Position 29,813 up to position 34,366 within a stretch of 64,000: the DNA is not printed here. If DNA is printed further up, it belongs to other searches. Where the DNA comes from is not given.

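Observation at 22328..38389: Island of four consecutive giant secreted proteins sharing an unnamed ~120-aa repeat domain, bracketed by two ECF sigma / membrane-partner pairs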

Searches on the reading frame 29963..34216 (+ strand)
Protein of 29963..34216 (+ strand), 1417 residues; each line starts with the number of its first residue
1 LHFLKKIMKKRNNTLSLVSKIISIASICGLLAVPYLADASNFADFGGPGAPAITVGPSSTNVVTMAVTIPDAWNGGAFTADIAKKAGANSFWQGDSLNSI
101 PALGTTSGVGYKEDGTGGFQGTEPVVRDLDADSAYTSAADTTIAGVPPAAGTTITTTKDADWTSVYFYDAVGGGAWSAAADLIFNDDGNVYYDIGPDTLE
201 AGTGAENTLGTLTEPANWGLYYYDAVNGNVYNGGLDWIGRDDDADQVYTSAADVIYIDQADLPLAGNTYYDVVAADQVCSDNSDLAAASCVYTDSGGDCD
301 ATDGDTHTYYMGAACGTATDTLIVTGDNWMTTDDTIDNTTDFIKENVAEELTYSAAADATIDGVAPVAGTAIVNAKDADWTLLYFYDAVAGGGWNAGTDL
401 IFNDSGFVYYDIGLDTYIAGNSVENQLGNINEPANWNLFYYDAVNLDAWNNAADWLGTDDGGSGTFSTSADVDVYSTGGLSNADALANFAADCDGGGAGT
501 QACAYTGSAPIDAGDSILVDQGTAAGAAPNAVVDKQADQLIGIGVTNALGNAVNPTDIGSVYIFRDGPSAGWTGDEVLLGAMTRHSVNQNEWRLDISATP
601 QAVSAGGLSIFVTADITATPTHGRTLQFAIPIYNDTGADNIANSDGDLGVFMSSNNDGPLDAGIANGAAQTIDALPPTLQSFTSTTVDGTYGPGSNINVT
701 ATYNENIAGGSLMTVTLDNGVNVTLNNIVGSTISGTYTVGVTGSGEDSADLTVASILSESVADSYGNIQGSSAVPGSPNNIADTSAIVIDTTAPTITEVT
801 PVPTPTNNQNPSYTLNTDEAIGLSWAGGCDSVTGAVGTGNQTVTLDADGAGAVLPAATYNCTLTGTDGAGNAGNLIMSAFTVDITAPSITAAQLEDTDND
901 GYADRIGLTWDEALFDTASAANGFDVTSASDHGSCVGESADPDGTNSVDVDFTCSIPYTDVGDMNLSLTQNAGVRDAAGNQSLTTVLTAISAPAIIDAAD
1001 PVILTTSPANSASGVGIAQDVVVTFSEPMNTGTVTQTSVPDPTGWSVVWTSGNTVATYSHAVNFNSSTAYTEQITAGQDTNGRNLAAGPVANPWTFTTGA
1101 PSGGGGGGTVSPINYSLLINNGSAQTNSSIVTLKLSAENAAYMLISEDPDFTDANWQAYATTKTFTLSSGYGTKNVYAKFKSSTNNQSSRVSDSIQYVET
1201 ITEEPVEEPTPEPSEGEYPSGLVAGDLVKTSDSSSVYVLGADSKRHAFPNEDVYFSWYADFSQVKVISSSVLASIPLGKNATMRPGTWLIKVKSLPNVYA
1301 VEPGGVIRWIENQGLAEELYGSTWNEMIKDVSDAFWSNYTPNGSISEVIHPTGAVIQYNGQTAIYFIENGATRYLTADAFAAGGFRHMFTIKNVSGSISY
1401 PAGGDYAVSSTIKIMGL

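Call 4: search_protein_families(library=pfam, proteins=[window:29963-34216:+], max_evalue=0.01)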
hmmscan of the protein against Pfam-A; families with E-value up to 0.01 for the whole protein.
window:29963-34216:+ (1417 aa): 1 family
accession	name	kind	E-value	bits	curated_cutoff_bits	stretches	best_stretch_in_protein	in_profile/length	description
PF13205.12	Big_5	-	6.2e-13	49.8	23.6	1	997-1098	1-105/105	Bacterial Ig-like domain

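Call 5: search_protein_families(library=ncbifam, proteins=[window:29963-34216:+], max_evalue=0.01)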
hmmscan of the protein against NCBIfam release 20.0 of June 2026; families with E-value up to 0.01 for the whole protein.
window:29963-34216:+ (1417 aa): 0 families
